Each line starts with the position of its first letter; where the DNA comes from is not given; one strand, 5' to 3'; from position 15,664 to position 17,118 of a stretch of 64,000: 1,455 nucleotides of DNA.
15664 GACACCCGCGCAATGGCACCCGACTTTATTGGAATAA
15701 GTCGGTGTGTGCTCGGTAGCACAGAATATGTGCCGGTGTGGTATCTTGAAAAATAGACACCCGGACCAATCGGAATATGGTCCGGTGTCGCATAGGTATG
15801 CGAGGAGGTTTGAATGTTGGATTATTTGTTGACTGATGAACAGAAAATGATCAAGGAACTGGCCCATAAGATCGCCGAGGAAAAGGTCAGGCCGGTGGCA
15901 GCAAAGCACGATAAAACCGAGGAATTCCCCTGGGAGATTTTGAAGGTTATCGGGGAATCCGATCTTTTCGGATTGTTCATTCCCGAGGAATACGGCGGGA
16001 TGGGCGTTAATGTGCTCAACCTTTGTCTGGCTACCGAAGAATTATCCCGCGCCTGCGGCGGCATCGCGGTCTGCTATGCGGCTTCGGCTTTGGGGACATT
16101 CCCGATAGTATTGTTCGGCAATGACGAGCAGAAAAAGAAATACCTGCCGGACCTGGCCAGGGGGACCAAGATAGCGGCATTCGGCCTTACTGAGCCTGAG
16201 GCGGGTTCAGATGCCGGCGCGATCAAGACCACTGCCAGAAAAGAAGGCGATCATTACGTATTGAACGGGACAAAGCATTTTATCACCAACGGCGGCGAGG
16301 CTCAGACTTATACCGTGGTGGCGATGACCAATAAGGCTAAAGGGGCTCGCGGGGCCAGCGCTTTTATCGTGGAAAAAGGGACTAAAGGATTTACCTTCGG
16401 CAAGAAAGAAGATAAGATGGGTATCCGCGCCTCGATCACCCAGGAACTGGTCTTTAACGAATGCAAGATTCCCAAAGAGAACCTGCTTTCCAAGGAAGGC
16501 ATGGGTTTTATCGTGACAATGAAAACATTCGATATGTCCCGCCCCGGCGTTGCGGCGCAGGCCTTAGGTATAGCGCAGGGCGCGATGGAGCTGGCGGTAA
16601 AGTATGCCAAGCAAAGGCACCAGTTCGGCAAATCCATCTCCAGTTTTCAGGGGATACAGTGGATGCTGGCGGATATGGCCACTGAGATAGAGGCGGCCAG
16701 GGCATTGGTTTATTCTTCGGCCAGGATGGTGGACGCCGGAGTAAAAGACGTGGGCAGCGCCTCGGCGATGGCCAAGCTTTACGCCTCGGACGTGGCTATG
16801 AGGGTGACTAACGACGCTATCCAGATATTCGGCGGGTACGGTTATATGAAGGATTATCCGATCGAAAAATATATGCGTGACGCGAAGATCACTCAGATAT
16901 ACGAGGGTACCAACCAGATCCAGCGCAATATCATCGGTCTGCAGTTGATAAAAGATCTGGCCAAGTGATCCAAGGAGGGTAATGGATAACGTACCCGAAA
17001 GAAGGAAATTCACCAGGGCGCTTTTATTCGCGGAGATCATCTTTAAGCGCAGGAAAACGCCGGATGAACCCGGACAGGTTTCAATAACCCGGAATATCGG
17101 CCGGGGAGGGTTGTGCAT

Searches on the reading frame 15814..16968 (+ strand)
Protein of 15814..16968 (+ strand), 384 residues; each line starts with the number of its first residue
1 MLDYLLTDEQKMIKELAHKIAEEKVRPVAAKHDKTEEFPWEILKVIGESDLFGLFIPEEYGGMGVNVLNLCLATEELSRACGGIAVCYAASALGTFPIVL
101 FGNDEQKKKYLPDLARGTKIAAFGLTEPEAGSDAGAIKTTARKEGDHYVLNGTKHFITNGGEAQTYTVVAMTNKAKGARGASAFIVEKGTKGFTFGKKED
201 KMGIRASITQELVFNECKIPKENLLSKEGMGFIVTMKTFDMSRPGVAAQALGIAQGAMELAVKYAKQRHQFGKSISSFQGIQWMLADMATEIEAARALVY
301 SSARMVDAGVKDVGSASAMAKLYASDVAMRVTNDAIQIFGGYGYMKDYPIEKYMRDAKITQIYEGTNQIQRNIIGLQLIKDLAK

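Call 12: search_protein_families(library=pfam, proteins=[window:15814-16968:+])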
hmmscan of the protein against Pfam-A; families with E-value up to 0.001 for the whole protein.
window:15814-16968:+ (384 aa): 5 families
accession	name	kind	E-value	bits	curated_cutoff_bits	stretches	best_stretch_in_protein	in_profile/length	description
PF00441.29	Acyl-CoA_dh_1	-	3.8e-55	186.6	22.4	1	229-376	1-147/150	Acyl-CoA dehydrogenase, C-terminal domain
PF02771.21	Acyl-CoA_dh_N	-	7.2e-36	123.4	22.9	1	7-117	1-112/113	Acyl-CoA dehydrogenase, N-terminal domain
PF02770.24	Acyl-CoA_dh_M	-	1.4e-28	99.3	33.3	1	122-217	1-97/97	Acyl-CoA dehydrogenase, middle domain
PF08028.16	Acyl-CoA_dh_2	-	7.9e-26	91.4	22.7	1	246-367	3-133/134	Acyl-CoA dehydrogenase, C-terminal domain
PF22924.1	ACOX_C_alpha1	-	3e-07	30.9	27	1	306-369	96-159/169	Acyl-CoA oxidase, C-alpha1 domain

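Call 53: find_homologous_proteins(query=window:15814-16968:+, max_evalue=1e-100)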
Query window:15814-16968:+ (384 aa): 7992 proteins with E <= 1e-100 among 8000 candidates; the best 120 are listed.
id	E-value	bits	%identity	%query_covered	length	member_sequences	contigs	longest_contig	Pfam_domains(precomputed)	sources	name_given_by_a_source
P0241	2.3e-250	848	100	100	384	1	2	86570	PF02770.25,PF22924.2,PF00441.30,PF08028.17,PF02771.22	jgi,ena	jgi:butyryl-CoA dehydrogenase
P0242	1.7e-249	845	100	100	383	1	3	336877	PF02770.25,PF22924.2,PF00441.30,PF08028.17,PF02771.22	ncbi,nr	ncbi:MAG: acyl-CoA dehydrogenase [Candidatus Omnitrophica bacterium]|nr:acyl-CoA dehydrogenase [Cand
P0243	1.3e-246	835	98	100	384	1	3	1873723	PF02770.25,PF22924.2,PF00441.30,PF08028.17,PF02771.22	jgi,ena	-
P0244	3.1e-246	834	98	100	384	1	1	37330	PF02770.25,PF22924.2,PF00441.30,PF08028.17,PF02771.22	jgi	jgi:alkylation response protein AidB-like acyl-CoA dehydrogenase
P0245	4.8e-245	830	97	100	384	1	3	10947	PF02770.25,PF22924.2,PF00441.30,PF08028.17,PF02771.22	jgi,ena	-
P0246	7.0e-243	823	96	100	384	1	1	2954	PF02770.25,PF22924.2,PF00441.30,PF08028.17,PF02771.22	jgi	jgi:butyryl-CoA dehydrogenase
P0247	3.6e-228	775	90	100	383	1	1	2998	PF02770.25,PF22924.2,PF00441.30,PF08028.17,PF02771.22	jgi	jgi:alkylation response protein AidB-like acyl-CoA dehydrogenase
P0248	2.6e-227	772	90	100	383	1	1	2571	PF02770.25,PF22924.2,PF00441.30,PF08028.17,PF02771.22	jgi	jgi:alkylation response protein AidB-like acyl-CoA dehydrogenase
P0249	1.1e-226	770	89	100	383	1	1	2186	PF02770.25,PF22924.2,PF00441.30,PF08028.17,PF02771.22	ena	-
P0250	1.4e-226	769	89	100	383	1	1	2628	PF02770.25,PF22924.2,PF00441.30,PF08028.17,PF02771.22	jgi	jgi:alkylation response protein AidB-like acyl-CoA dehydrogenase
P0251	5.3e-225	764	88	100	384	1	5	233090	PF02770.25,PF22924.2,PF00441.30,PF08028.17,PF02771.22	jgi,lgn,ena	-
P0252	9.7e-225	763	88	100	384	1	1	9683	PF02770.25,PF22924.2,PF00441.30,PF08028.17,PF02771.22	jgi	jgi:butyryl-CoA dehydrogenase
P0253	1.8e-224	762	87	100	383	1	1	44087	PF02770.25,PF22924.2,PF00441.30,PF08028.17,PF02771.22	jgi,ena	-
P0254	2.0e-224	762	89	99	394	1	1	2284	PF02770.25,PF22924.2,PF00441.30,PF08028.17,PF02771.22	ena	-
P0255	1.2e-223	760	87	100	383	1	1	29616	PF02770.25,PF22924.2,PF00441.30,PF08028.17,PF02771.22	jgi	jgi:butyryl-CoA dehydrogenase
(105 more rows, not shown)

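Call 54: find_encoding_contigs(protein=P0243, flank=10000, max_places=3)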
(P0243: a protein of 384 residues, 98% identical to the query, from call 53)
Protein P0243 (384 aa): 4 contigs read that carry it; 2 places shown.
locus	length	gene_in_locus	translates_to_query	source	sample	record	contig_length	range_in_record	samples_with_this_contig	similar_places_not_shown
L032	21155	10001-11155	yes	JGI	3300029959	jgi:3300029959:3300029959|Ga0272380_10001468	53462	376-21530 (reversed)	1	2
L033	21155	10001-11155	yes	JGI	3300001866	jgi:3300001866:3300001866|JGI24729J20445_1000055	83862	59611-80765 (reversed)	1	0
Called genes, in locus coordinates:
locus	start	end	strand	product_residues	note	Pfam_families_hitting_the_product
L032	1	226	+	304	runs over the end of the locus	PF00698:Acyl_transf_1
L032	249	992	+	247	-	PF00106:adh_short, PF08659:KR, PF13561:adh_short_C2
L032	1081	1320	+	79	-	PF00550:PP-binding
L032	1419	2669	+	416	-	PF00109:ketoacyl-synt, PF00108:Thiolase_N (weak), PF02801:Ketoacyl-synt_C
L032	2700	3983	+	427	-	PF00330:Aconitase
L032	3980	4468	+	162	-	PF00694:Aconitase_C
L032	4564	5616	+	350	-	PF00180:Iso_dh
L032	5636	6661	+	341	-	PF01118:Semialdhyde_dh, PF02774:Semialdhyde_dhC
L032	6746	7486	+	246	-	PF01416:PseudoU_synth_1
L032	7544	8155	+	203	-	PF01914:MarC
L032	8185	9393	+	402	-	PF00483:NTP_transferase, PF24894:Hexapep_GlmU, PF25084:LbH_EIF2B, PF25087:GMPPB_C (weak), PF25247:LbH_GLGC (weak)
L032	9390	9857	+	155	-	PF13673:Acetyltransf_10, PF00583:Acetyltransf_1, PF13508:Acetyltransf_7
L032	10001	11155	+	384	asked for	PF02771:Acyl-CoA_dh_N, PF22924:ACOX_C_alpha1 (faint), PF02770:Acyl-CoA_dh_M, PF00441:Acyl-CoA_dh_1, PF08028:Acyl-CoA_dh_2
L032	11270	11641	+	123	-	PF07238:PilZ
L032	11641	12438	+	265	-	PF01012:ETF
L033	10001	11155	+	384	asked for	PF02771:Acyl-CoA_dh_N, PF22924:ACOX_C_alpha1 (faint), PF02770:Acyl-CoA_dh_M, PF00441:Acyl-CoA_dh_1, PF08028:Acyl-CoA_dh_2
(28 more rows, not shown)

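Call 55: find_encoding_contigs(protein=P0245, flank=10000, max_places=3)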
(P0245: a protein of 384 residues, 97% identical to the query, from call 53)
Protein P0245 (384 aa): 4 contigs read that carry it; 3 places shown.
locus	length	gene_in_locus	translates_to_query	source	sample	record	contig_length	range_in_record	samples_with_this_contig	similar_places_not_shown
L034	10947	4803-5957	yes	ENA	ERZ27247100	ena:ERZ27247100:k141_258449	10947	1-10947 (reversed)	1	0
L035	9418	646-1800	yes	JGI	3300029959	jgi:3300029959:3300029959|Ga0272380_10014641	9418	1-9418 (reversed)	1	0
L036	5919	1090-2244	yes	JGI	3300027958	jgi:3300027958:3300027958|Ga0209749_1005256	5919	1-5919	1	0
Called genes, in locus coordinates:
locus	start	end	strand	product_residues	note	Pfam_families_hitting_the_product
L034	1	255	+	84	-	?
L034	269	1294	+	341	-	PF01118:Semialdhyde_dh, PF02774:Semialdhyde_dhC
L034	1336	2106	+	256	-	PF01416:PseudoU_synth_1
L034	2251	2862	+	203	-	PF01914:MarC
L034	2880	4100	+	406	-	PF00483:NTP_transferase, PF24894:Hexapep_GlmU, PF25084:LbH_EIF2B, PF25087:GMPPB_C (weak), PF25247:LbH_GLGC (weak)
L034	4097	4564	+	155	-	PF13673:Acetyltransf_10, PF00583:Acetyltransf_1, PF13508:Acetyltransf_7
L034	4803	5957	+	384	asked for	PF02771:Acyl-CoA_dh_N, PF22924:ACOX_C_alpha1 (faint), PF02770:Acyl-CoA_dh_M, PF00441:Acyl-CoA_dh_1, PF08028:Acyl-CoA_dh_2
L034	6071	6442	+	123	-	PF07238:PilZ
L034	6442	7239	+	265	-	PF01012:ETF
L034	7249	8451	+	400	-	PF00037:Fer4, PF12797:Fer4_2 (weak), PF12837:Fer4_6 (weak), PF12838:Fer4_7, PF13187:Fer4_9, PF13237:Fer4_10, PF01012:ETF, PF00766:ETF_alpha, +7 more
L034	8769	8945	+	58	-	PF13384:HTH_23 (weak), PF12728:HTH_17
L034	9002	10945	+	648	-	?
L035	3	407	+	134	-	?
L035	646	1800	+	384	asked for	PF02771:Acyl-CoA_dh_N, PF22924:ACOX_C_alpha1 (faint), PF02770:Acyl-CoA_dh_M, PF00441:Acyl-CoA_dh_1, PF08028:Acyl-CoA_dh_2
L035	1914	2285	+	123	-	PF07238:PilZ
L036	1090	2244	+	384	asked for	PF02771:Acyl-CoA_dh_N, PF22924:ACOX_C_alpha1 (faint), PF02770:Acyl-CoA_dh_M, PF00441:Acyl-CoA_dh_1, PF08028:Acyl-CoA_dh_2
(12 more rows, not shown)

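Call 56: find_encoding_contigs(protein=P0251, flank=10000, max_places=2)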
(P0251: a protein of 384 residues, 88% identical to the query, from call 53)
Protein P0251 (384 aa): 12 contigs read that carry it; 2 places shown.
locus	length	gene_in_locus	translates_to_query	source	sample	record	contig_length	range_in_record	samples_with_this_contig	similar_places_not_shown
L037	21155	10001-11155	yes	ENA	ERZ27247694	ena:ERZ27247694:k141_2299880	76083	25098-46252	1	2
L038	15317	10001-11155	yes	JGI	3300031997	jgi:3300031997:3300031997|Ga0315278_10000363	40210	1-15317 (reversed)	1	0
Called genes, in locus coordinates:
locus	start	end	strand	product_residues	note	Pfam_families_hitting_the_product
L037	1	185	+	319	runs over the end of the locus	PF00698:Acyl_transf_1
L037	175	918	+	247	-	PF00106:adh_short, PF08659:KR, PF13561:adh_short_C2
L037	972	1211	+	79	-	PF00550:PP-binding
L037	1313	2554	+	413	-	PF00109:ketoacyl-synt, PF00108:Thiolase_N (faint), PF02801:Ketoacyl-synt_C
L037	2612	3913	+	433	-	PF00330:Aconitase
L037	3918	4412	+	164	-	PF00694:Aconitase_C, PF06434:Aconitase_2_N (weak)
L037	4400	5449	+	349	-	PF00180:Iso_dh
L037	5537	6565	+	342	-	PF01118:Semialdhyde_dh, PF02774:Semialdhyde_dhC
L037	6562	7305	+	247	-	PF01416:PseudoU_synth_1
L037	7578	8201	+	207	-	PF01914:MarC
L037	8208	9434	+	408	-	PF00483:NTP_transferase, PF24894:Hexapep_GlmU, PF25087:GMPPB_C (weak), PF25084:LbH_EIF2B (weak), PF25247:LbH_GLGC (faint)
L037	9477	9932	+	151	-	PF00583:Acetyltransf_1, PF13673:Acetyltransf_10, PF13508:Acetyltransf_7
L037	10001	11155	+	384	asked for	PF02771:Acyl-CoA_dh_N, PF22924:ACOX_C_alpha1 (faint), PF02770:Acyl-CoA_dh_M, PF00441:Acyl-CoA_dh_1, PF08028:Acyl-CoA_dh_2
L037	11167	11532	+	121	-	PF07238:PilZ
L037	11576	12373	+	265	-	PF01012:ETF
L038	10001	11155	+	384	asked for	PF02771:Acyl-CoA_dh_N, PF22924:ACOX_C_alpha1 (faint), PF02770:Acyl-CoA_dh_M, PF00441:Acyl-CoA_dh_1, PF08028:Acyl-CoA_dh_2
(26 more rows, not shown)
